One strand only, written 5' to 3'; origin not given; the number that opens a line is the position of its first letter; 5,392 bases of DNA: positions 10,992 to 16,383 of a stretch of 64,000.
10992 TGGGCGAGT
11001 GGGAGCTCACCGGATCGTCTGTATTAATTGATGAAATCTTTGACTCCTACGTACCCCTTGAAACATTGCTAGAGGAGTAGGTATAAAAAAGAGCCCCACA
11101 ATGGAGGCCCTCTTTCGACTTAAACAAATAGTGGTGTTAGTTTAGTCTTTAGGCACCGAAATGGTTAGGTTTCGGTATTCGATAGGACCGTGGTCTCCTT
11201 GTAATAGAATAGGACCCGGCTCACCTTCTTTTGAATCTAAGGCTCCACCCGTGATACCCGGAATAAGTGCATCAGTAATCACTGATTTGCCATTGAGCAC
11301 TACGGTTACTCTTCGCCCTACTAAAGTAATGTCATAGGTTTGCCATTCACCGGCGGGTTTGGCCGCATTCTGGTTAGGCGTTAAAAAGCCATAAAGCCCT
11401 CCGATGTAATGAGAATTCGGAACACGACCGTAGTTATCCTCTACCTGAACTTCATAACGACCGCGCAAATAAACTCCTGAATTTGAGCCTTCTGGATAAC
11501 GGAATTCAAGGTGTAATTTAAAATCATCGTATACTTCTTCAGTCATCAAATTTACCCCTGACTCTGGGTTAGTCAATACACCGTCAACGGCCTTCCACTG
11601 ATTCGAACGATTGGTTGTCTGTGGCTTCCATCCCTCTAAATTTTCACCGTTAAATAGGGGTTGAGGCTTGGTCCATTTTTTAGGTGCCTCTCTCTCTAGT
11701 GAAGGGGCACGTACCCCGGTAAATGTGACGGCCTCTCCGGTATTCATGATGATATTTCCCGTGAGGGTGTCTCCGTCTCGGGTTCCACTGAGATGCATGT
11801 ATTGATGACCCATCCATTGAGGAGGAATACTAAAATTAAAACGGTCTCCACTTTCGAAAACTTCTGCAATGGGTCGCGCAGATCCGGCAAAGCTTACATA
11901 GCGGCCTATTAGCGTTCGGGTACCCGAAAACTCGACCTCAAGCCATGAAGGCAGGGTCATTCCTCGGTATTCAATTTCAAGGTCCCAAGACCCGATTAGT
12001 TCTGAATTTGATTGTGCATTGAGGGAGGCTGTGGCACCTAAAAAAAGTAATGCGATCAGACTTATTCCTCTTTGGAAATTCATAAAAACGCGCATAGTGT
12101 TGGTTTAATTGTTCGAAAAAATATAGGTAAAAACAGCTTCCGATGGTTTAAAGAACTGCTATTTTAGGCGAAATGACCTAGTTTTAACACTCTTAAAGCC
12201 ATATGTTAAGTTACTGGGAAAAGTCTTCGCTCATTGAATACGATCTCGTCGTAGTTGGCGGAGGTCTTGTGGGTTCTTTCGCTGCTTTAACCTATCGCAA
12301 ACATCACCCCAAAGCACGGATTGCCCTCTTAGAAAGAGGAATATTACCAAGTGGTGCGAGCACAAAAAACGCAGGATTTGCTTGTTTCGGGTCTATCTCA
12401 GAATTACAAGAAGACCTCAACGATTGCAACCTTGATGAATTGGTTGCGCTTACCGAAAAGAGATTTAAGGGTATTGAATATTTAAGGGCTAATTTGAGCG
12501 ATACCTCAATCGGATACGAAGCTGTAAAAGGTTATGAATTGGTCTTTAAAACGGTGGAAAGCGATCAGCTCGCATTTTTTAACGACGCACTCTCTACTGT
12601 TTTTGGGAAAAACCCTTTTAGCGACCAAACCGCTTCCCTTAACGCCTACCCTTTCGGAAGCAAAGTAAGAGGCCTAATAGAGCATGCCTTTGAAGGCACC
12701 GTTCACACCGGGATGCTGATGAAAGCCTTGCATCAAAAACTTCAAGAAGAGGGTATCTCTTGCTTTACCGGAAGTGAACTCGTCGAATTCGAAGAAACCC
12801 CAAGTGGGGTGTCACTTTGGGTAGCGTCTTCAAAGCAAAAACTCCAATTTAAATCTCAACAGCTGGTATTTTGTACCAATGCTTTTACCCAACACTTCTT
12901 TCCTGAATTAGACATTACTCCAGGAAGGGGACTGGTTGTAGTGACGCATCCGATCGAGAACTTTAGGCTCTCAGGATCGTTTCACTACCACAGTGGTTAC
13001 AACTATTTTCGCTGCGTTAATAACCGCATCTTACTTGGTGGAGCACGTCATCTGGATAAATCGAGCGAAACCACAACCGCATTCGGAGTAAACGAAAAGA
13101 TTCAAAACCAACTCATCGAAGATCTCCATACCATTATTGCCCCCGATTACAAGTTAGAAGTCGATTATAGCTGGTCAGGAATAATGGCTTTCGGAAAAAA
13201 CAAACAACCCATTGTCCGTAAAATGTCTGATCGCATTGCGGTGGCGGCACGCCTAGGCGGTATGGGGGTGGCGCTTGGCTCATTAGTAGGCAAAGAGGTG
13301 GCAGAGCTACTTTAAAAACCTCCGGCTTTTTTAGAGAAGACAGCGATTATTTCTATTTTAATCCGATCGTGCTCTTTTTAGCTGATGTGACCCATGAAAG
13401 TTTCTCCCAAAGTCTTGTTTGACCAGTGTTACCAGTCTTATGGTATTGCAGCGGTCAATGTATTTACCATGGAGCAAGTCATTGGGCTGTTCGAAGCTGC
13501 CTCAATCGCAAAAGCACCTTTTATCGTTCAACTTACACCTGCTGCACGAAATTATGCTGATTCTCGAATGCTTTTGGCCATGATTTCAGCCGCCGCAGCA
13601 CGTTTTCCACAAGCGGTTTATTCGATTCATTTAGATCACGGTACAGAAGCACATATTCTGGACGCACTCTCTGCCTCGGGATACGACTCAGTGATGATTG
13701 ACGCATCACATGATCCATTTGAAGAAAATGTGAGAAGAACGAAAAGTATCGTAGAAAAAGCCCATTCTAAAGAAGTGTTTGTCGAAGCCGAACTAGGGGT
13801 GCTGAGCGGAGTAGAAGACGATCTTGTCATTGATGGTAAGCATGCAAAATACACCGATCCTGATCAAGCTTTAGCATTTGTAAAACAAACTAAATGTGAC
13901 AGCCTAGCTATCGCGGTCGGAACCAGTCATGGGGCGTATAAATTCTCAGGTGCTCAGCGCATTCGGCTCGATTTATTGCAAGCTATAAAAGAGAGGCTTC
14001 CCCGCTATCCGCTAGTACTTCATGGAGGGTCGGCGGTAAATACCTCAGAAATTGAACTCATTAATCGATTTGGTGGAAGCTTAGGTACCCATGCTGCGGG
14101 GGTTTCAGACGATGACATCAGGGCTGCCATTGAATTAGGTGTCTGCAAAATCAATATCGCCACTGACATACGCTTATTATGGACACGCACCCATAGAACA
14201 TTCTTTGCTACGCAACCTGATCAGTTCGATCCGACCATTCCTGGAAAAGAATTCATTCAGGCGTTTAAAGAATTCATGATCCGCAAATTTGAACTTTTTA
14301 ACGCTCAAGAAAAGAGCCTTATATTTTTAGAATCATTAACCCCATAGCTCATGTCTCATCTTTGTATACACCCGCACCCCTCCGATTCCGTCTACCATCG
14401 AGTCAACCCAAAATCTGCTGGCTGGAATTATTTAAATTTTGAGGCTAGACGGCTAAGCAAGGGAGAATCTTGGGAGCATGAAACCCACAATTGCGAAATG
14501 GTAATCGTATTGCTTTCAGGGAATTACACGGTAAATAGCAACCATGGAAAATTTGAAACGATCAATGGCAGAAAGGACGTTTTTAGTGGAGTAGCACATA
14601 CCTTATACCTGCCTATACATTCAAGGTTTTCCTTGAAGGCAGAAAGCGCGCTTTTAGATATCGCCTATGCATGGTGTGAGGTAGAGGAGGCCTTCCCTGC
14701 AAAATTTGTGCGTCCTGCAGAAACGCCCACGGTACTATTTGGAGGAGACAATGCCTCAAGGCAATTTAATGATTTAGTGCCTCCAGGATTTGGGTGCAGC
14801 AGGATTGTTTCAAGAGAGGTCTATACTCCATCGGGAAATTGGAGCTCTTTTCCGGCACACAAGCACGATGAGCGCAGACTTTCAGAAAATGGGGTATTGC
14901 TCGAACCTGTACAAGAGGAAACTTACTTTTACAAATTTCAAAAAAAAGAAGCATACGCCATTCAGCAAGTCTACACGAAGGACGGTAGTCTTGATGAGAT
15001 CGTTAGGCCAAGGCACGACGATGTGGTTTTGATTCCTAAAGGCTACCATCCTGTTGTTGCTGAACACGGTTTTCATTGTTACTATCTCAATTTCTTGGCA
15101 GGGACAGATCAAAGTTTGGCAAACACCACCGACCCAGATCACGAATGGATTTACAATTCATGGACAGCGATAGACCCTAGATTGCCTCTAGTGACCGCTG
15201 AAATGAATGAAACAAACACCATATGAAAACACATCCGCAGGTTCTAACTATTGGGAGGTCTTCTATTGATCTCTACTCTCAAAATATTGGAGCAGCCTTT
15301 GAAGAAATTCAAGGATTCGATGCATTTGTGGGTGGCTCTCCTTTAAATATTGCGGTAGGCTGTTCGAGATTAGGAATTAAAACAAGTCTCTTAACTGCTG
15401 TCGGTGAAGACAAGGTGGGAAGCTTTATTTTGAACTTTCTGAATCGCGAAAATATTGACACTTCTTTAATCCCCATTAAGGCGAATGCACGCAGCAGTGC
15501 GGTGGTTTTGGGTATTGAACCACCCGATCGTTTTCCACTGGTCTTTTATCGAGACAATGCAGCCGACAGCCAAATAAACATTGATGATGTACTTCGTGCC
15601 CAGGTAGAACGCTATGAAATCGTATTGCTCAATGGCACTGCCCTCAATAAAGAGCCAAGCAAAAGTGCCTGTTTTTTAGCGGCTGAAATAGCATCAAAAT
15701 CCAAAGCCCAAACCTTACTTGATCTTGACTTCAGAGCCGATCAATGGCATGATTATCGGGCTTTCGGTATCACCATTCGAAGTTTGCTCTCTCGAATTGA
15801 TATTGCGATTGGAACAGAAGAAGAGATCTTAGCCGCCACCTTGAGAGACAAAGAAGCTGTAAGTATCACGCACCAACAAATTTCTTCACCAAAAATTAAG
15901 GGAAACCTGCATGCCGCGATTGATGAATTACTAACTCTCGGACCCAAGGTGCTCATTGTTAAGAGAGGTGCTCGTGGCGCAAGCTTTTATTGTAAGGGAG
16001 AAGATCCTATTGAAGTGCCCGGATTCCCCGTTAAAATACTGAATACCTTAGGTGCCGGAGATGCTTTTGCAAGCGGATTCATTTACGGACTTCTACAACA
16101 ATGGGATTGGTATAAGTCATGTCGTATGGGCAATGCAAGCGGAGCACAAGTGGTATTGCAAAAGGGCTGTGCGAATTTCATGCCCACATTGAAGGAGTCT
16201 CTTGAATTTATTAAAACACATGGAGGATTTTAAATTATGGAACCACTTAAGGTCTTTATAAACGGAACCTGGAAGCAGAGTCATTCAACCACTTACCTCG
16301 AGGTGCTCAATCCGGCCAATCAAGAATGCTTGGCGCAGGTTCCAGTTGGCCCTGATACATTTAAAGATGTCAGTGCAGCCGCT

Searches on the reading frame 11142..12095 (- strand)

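Call 74: search_protein_families(library=pfam, proteins=[window:11142-12095:-], max_evalue=0.00001)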
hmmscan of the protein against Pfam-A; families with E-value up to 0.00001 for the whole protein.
window:11142-12095:- (317 aa): 1 family
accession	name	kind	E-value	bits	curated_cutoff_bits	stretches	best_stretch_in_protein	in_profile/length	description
PF06439.18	3keto-disac_hyd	-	1.4e-46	159.3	26.8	1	144-312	2-186/187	3-keto-disaccharide hydrolase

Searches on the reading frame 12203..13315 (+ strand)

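Call 74: search_protein_families(library=pfam, proteins=[window:12203-13315:+], max_evalue=0.00001)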
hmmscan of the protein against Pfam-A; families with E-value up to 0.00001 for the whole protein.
window:12203-13315:+ (370 aa): 1 family
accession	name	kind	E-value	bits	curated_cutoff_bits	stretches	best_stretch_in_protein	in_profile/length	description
PF01266.30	DAO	-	1e-36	127.6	27.9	1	14-369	1-353/353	FAD dependent oxidoreductase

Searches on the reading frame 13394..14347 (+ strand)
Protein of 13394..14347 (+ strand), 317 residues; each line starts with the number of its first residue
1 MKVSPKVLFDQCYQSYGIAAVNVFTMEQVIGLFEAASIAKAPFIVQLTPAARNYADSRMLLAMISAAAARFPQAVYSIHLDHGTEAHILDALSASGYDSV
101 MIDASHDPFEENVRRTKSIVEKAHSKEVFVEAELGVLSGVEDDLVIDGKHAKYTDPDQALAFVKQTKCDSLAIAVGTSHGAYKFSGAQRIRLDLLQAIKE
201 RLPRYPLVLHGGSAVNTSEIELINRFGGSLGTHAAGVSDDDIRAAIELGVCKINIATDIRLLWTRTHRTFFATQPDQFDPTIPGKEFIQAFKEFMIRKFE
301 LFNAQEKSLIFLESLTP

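Call 74: search_protein_families(library=pfam, proteins=[window:13394-14347:+], max_evalue=0.00001)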
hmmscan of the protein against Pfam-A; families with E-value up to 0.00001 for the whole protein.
window:13394-14347:+ (317 aa): 1 family
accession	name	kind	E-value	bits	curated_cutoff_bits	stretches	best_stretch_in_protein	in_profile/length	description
PF01116.26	F_bP_aldolase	-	7.1e-79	265.6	25.5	1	14-307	13-277/277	Fructose-bisphosphate aldolase class-II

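Call 75: search_protein_families(library=ncbifam, proteins=[window:13394-14347:+], max_evalue=1e-20)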
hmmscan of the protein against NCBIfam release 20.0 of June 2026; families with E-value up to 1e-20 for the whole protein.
window:13394-14347:+ (317 aa): 19 families
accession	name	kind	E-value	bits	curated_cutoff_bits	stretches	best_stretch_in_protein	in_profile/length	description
NF005481.0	PRK07084.1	equivalog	1e-78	264.8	511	1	8-286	18-301/324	class II fructose-bisphosphate aldolase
TIGR01859.1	fruc_bis_ald_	equivalog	3.1e-75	253.5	343.05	1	12-307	12-281/282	class II fructose-1,6-bisphosphate aldolase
NF009374.0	PRK12737.1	subfamily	3.4e-70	236.3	383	1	7-221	9-219/284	tagatose-bisphosphate aldolase subunit GatY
NF006626.0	PRK09195.1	subfamily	1.1e-68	231.4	384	1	7-221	9-219/284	tagatose-bisphosphate aldolase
TIGR00167.1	cbbA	subfamily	2.7e-68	230.4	215.6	1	6-307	7-289/290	ketose-bisphosphate aldolase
TIGR01858.1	tag_bisphos_ald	equivalog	1.1e-64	218.3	443.55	1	8-221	8-217/282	tagatose bisphosphate family class II aldolase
NF009497.0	PRK12857.1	equivalog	4.5e-64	216.4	423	1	7-221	9-219/284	class II fructose-1,6-bisphosphate aldolase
TIGR01521.1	FruBisAldo_II_B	equivalog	7.6e-61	206.1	496.35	1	10-304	9-323/347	class II fructose-bisphosphate aldolase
NF004493.0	PRK05835.1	equivalog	3.1e-58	197.4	558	1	7-305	8-304/307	class II fructose-bisphosphate aldolase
NF006042.0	PRK08185.1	subfamily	3.3e-56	190.7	405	1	14-222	15-220/287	hypothetical protein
NF009375.0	PRK12738.1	equivalog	1.1e-49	169.2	542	1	7-217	9-215/286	tagatose-bisphosphate aldolase subunit KbaY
NF041368.1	Fbpase2_Halo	equivalog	1e-48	166.1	500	1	14-221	19-239/333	class II fructose-bisphosphate aldolase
NF005943.0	PRK07998.1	equivalog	2.3e-47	161.8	364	1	18-223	20-218/283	class II aldolase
NF005288.0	PRK06806.1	equivalog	1.4e-46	159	396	1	10-220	12-216/281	class II fructose-bisphosphate aldolase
NF005823.0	PRK07709.1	equivalog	3.7e-45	154.9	545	1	13-227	15-226/285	class II fructose-bisphosphate aldolase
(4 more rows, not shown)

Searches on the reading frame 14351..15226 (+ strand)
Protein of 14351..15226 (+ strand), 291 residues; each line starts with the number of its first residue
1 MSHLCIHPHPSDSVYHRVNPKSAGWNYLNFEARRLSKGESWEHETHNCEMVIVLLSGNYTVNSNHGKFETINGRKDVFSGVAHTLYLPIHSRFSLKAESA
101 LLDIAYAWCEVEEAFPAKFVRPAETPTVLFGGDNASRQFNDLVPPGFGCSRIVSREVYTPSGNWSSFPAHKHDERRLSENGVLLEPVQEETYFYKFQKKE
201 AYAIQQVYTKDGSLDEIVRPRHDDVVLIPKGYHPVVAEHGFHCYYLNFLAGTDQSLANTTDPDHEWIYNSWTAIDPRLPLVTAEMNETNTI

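Call 73: search_protein_families(library=pfam, proteins=[window:14351-15226:+], max_evalue=0.00001)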
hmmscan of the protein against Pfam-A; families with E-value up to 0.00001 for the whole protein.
window:14351-15226:+ (291 aa): 1 family
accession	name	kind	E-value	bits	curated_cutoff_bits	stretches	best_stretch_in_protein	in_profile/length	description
PF04962.18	KduI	-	7.9e-73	245.4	23.9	1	13-267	13-262/262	KduI/IolB family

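Call 75: search_protein_families(library=ncbifam, proteins=[window:14351-15226:+], max_evalue=1e-20)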
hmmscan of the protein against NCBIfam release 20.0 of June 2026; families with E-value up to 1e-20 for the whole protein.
window:14351-15226:+ (291 aa): 1 family
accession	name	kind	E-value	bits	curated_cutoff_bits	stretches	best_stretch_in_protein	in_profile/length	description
TIGR04378.1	myo_inos_iolB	equivalog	4.7e-86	288.3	205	1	17-267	2-246/247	5-deoxy-glucuronate isomerase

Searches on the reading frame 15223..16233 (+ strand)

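Call 73: search_protein_families(library=pfam, proteins=[window:15223-16233:+], max_evalue=0.00001)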
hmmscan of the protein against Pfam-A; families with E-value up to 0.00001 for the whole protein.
window:15223-16233:+ (336 aa): 1 family
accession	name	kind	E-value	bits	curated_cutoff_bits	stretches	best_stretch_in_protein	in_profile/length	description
PF00294.29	PfkB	-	5.4e-50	170.9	25.8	1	7-322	4-301/302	pfkB family carbohydrate kinase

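Call 75: search_protein_families(library=ncbifam, proteins=[window:15223-16233:+], max_evalue=1e-20)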
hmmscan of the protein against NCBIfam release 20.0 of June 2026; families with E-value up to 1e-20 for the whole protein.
window:15223-16233:+ (336 aa): 7 families
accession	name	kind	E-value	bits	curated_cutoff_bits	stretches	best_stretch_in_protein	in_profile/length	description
TIGR04382.1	myo_inos_iolC_N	equivalog_domain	2e-112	375.5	300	1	6-330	3-309/309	5-dehydro-2-deoxygluconokinase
NF047869.1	myo_kin_aldol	exception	1.3e-62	212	600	1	6-329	8-330/586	bifunctional 5-dehydro-2-deoxygluconokinase/5-dehydro-2-deoxyphosphogluconate aldolase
NF006957.1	PRK09434.1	equivalog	5e-32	111.6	450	1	36-323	26-299/302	fructokinase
NF040938.1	KDG_KDGal_kin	equivalog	1.7e-29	102.9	400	1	8-331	2-304/305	bifunctional 2-dehydro-3-deoxygluconokinase/2-dehydro-3-deoxygalactonokinase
NF049991.1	TagKinase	equivalog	1.3e-27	96.5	420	1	7-332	10-317/321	tagatose kinase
TIGR02152.1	D_ribokin_bact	equivalog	3.6e-24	85.6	299.65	0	210-325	184-295/298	ribokinase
NF053626.1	RibKinHalex1628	equivalog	4.5e-21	75.6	330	0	36-329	37-290/293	ATP-dependent ribose-1-phosphate kinase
